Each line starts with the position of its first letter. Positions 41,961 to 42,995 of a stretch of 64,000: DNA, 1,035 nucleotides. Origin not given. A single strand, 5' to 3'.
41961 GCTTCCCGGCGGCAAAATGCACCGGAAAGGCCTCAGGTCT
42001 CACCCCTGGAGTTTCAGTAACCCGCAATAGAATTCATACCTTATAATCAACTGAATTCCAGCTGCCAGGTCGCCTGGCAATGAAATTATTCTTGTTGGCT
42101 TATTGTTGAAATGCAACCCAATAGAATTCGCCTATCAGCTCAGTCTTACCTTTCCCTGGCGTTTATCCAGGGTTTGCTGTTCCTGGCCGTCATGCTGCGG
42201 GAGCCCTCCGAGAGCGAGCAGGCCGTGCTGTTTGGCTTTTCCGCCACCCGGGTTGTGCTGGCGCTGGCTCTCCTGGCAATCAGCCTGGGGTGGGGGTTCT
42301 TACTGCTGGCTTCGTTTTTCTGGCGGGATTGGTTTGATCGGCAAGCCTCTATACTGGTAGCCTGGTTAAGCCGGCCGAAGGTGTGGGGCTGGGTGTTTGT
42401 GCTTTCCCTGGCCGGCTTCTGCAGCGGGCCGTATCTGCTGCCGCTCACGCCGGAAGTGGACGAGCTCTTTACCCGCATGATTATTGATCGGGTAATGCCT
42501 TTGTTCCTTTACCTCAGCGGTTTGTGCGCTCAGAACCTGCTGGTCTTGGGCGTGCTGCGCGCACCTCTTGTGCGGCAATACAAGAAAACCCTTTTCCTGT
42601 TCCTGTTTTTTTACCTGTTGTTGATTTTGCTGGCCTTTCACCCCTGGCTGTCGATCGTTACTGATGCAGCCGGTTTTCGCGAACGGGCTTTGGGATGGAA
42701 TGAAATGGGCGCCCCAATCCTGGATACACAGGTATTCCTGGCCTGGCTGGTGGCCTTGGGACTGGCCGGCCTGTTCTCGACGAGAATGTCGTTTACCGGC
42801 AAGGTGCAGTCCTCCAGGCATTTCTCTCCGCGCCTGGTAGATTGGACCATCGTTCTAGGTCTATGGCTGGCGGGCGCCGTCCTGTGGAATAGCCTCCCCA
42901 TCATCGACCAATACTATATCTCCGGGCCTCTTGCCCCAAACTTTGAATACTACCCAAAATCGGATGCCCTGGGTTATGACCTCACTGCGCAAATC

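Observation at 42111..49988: Three consecutive giant GT-C-like membrane glycosyltransferases (943, 947 and 699 aa) as a putative envelope or protein glycosylation locus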

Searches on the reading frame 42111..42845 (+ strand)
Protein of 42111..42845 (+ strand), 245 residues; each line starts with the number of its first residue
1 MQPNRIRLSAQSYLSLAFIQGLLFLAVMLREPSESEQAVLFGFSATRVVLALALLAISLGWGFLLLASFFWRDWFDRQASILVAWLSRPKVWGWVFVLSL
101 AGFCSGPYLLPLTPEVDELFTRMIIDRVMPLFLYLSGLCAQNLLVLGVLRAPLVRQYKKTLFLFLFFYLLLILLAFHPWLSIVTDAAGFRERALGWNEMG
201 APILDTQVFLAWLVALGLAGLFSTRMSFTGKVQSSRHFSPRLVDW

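Call 40: search_protein_families(library=pfam, proteins=[window:42111-42845:+], max_evalue=10)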
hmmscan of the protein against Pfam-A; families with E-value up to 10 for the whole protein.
window:42111-42845:+ (245 aa): 1 family
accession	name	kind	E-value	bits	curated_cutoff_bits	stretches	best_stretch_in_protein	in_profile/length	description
PF19014.6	DUF5743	-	0.32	10.8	25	1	152-198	139-184/288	Family of unknown function (DUF5743)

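Call 49: predict_structure(alignment_id=A3)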
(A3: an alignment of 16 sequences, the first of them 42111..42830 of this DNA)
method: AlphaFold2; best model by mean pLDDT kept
length: 240 residues; sequences in the alignment: 16
mean_pLDDT: 77.4   pTM: 0.74
mean pLDDT of the five models: 77.4, 77.0, 76.9, 75.0, 74.0
residues with pLDDT >= 90: 62; 70-90: 112; 50-70: 45; < 50: 21
segments of 3 or more residues with pLDDT < 50: 189-192, 227-240
pLDDT, mean of each block of 10 residues (from residue 1): 89 95 88 61 79 94 97 95 89 88 81 75 82 89 88 78 80 74 59 51 60 72 56 36
secondary structure, 60 per line:
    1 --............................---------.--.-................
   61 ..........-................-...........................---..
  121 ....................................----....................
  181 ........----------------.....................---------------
elements in order: H3-30 H45-70 H72-87 H89-115 H119-156 H161-188 H205-225

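Call 51: fold_search(model_id=the predicted structure, library=pdb)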
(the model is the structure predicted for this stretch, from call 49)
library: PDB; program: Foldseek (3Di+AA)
matches with E <= 10: 168; with E <= 0.001: 0
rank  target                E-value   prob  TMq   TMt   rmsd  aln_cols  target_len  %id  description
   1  4u4v                  8.1e-01  0.25  0.25  0.18  10.4       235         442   14  Structure of a nitrate/nitrite antiporter NarK in apo inward-open state (released 2015-07-15)
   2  3ez0_B                8.4e-01  0.20  0.22  0.24  20.2       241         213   12  Crystal structure of protein of unknown function with ferritin-like fold (YP_832262.1) from Arthrobacter sp. FB24 at 2 (released 2008-11-25)
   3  4u4w_B                9.7e-01  0.21  0.23  0.16  10.9       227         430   15  Structure of a nitrate/nitrite antiporter NarK in nitrate-bound occluded state (released 2015-07-15)
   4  3q84_B                1.3e+00  0.07  0.16  0.14  44.9       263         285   11  Crystal structure of human PACSIN 1 F-BAR domain (released 2012-02-22)
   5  7tyi_R                1.5e+00  0.11  0.22  0.16  21.6       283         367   12  Calcitonin Receptor in complex with Gs and rat amylin peptide, CT-like state (released 2022-03-30)
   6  8hki_A                1.7e+00  0.09  0.19  0.18  21.6       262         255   10  Human TRiC open state (released 2023-12-13)
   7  7fig_R                1.7e+00  0.06  0.16  0.09  22.0       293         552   13  luteinizing hormone/choriogonadotropin receptor(S277I)-chorionic gonadotropin-Gs complex (released 2021-09-29)
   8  7pp7                  1.9e+00  0.08  0.21  0.18  20.2       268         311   10  Thunberia alata 16:0-ACP desaturase (released 2021-12-22)
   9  9blc_R                1.9e+00  0.09  0.23  0.17  22.4       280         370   13  Human Calcitonin Receptor in Complex with Gs and Cagrilintide Backbone (non-acylated) in CT-like conformation (released 2025-04-16)
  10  8d2s_A                2.0e+00  0.13  0.25  0.16  11.1       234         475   17  Zebrafish MFSD2A isoform B in inward open ligand bound conformation (released 2023-05-10)
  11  6p9y_R                2.0e+00  0.09  0.21  0.20  21.2       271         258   15  PAC1 GPCR Receptor complex (released 2020-02-05)
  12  9auc_R                2.0e+00  0.09  0.22  0.17  21.2       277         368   13  Human Amylin1 Receptor in Complex with Gs and human Calcitonin Gene-Related Peptide (released 2024-04-24)
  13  5ux2_B                2.0e+00  0.08  0.17  0.18  16.5       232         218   12  Protein 19 with aldehyde deformylating oxidase activity from Synechococcus (released 2018-02-28)
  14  7aam_B                2.1e+00  0.09  0.20  0.18  43.9       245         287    9  Crystal structure of the F-BAR domain of PSTIPIP1 bound to the CTH domain of the phosphatase LYP (released 2022-02-23)
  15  7aan_B                2.1e+00  0.08  0.19  0.17  41.2       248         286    9  Crystal structure of the F-BAR domain of PSTIPIP1 (released 2022-02-23)
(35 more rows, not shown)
